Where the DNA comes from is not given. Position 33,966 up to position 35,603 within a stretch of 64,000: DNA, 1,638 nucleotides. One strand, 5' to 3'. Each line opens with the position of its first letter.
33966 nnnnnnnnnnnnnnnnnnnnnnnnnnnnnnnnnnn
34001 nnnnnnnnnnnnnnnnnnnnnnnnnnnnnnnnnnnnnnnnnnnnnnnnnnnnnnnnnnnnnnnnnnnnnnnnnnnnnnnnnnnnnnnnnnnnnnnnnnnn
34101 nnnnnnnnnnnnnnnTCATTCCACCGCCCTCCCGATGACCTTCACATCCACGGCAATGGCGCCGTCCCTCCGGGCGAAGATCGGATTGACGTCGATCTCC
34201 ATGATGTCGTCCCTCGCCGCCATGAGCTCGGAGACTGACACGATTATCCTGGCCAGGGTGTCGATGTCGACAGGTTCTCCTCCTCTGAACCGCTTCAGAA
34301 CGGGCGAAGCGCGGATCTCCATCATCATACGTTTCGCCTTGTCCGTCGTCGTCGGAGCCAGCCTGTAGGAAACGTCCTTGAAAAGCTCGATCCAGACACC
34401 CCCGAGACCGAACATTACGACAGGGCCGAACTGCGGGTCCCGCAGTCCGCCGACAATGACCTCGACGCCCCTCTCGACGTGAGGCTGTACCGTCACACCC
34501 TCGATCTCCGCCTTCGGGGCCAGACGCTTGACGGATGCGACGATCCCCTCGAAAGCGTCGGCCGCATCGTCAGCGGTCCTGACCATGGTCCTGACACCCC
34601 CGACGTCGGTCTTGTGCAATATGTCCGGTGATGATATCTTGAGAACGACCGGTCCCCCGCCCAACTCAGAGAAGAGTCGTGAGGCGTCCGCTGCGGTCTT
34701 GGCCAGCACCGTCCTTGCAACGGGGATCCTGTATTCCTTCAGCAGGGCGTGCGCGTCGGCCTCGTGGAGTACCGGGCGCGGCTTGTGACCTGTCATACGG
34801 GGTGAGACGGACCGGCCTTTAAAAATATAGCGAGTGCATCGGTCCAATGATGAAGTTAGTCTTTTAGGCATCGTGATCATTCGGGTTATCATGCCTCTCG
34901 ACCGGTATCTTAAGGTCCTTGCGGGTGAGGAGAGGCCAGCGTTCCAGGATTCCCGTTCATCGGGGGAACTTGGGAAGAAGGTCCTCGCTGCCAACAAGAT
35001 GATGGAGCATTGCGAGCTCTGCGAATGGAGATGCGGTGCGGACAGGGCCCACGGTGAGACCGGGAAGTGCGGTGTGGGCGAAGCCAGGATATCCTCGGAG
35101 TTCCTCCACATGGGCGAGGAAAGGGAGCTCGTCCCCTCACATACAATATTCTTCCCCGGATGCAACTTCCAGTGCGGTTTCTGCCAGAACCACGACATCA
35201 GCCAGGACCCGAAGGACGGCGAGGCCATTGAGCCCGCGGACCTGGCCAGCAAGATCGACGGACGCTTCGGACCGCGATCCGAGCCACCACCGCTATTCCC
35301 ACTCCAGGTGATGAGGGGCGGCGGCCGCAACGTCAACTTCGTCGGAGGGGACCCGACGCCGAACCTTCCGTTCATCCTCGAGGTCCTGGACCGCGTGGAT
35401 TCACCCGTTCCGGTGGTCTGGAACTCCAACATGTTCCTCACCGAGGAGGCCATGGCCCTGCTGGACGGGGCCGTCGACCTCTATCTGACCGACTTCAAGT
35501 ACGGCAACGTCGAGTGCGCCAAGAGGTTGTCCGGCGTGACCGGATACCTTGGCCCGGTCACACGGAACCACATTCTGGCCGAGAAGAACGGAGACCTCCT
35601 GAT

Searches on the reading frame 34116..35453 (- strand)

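Call 65: search_protein_families(library=pfam, proteins=[window:34116-35453:-], max_evalue=0.01)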
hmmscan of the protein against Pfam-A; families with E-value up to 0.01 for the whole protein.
window:34116-35453:- (445 aa): 2 families
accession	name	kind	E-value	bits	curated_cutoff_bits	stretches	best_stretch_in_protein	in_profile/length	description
PF13549.11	ATP-grasp_5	-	4.3e-74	249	27.6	1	225-439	6-219/221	ATP-grasp domain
PF08442.15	ATP-grasp_2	-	0.00011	22.3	29.5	1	229-425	2-200/202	ATP-grasp domain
